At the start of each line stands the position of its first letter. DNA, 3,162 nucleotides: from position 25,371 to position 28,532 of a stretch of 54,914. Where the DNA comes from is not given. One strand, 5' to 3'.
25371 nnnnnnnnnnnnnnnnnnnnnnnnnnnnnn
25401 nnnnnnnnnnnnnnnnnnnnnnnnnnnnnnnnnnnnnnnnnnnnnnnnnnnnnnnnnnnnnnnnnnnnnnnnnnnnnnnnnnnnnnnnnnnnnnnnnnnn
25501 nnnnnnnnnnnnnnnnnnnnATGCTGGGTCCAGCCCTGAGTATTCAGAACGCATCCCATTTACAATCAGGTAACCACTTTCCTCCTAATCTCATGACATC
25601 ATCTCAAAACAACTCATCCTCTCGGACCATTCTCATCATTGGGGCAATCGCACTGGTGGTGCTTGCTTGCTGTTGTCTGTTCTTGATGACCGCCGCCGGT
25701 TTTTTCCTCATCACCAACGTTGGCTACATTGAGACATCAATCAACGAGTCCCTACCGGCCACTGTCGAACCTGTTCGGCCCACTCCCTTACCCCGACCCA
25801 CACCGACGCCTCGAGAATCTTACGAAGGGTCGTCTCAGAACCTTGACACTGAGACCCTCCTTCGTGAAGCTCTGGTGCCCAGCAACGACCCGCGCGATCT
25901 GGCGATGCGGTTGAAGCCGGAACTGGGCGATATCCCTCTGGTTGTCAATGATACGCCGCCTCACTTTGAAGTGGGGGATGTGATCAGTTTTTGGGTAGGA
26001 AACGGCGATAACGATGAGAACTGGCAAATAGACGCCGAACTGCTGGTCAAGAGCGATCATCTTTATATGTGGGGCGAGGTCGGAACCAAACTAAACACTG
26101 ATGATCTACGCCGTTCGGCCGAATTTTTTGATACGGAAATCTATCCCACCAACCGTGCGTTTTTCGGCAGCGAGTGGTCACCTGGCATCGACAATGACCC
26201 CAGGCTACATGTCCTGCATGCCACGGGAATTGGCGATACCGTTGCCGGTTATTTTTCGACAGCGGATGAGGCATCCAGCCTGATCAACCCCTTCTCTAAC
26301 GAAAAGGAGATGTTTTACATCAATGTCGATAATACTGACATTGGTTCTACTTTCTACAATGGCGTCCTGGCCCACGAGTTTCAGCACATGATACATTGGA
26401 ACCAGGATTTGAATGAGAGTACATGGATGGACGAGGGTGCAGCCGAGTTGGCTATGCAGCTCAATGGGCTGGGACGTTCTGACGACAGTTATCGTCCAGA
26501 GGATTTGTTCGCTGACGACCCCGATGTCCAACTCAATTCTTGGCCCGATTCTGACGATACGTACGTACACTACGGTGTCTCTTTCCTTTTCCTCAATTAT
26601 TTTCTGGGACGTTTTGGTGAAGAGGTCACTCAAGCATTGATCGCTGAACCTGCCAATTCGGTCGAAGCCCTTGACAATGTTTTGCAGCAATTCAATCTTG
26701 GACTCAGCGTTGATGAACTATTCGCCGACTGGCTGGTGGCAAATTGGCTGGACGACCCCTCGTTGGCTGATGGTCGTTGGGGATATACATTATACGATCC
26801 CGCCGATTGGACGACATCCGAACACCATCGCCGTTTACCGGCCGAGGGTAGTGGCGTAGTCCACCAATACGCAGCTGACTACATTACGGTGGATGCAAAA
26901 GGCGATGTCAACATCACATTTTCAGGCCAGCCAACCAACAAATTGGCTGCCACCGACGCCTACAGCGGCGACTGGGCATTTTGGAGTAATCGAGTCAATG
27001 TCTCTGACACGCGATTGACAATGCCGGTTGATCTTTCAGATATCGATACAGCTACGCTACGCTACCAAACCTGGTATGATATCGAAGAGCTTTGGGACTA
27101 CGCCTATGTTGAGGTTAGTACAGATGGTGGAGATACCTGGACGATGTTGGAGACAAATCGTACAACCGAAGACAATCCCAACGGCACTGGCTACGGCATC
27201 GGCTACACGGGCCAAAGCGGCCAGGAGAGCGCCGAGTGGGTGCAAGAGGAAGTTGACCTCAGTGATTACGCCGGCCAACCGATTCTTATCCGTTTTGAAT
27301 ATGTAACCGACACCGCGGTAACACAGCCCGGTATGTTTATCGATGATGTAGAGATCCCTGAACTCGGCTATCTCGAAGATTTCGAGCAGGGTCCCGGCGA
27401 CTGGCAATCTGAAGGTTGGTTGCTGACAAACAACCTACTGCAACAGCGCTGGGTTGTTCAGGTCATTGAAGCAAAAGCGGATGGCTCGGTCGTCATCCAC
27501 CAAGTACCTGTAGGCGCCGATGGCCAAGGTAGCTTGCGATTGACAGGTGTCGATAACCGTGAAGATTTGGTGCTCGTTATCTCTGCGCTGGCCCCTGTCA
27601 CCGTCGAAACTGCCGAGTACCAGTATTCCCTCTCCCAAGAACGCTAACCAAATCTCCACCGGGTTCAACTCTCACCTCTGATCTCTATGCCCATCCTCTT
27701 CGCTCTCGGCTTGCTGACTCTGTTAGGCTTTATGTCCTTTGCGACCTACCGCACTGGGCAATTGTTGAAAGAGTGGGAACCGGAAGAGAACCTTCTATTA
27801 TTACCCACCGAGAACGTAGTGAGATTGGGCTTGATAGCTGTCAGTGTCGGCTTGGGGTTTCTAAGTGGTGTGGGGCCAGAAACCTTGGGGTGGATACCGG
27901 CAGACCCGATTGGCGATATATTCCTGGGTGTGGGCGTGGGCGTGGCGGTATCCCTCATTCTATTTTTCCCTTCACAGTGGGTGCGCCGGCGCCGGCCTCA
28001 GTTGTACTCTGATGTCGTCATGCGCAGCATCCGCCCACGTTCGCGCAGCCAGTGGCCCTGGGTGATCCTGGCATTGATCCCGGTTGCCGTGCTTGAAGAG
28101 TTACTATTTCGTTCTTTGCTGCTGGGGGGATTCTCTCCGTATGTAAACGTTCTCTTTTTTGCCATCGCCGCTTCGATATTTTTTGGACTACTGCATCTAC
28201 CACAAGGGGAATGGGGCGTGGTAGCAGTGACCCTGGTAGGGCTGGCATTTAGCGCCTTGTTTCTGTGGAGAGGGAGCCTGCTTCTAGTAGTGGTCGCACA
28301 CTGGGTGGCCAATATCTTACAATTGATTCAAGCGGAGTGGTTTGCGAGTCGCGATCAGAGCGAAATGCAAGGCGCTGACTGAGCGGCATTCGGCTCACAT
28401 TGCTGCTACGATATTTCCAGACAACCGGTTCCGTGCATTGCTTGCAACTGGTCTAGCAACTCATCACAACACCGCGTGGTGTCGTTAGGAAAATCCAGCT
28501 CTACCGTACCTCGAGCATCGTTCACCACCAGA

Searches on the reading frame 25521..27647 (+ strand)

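Call 37: search_protein_families(library=pfam, proteins=[window:25521-27647:+], max_evalue=0.001)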
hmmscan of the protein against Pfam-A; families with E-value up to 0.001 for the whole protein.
window:25521-27647:+ (708 aa): 1 family
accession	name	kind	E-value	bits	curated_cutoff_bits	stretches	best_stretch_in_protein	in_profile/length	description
PF20773.4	InhA-like_MAM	-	8.8e-29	100.8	26.9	1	471-612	25-162/191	Immune inhibitor A-like, MAM domain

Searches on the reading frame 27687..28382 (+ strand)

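Call 37: search_protein_families(library=pfam, proteins=[window:27687-28382:+], max_evalue=0.001)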
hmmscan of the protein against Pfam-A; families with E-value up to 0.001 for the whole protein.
window:27687-28382:+ (231 aa): 1 family
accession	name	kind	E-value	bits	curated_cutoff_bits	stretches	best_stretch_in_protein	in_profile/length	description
PF02517.21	Rce1-like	-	2.6e-16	60.1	22.4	1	121-210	3-92/93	Type II CAAX prenyl endopeptidase Rce1-like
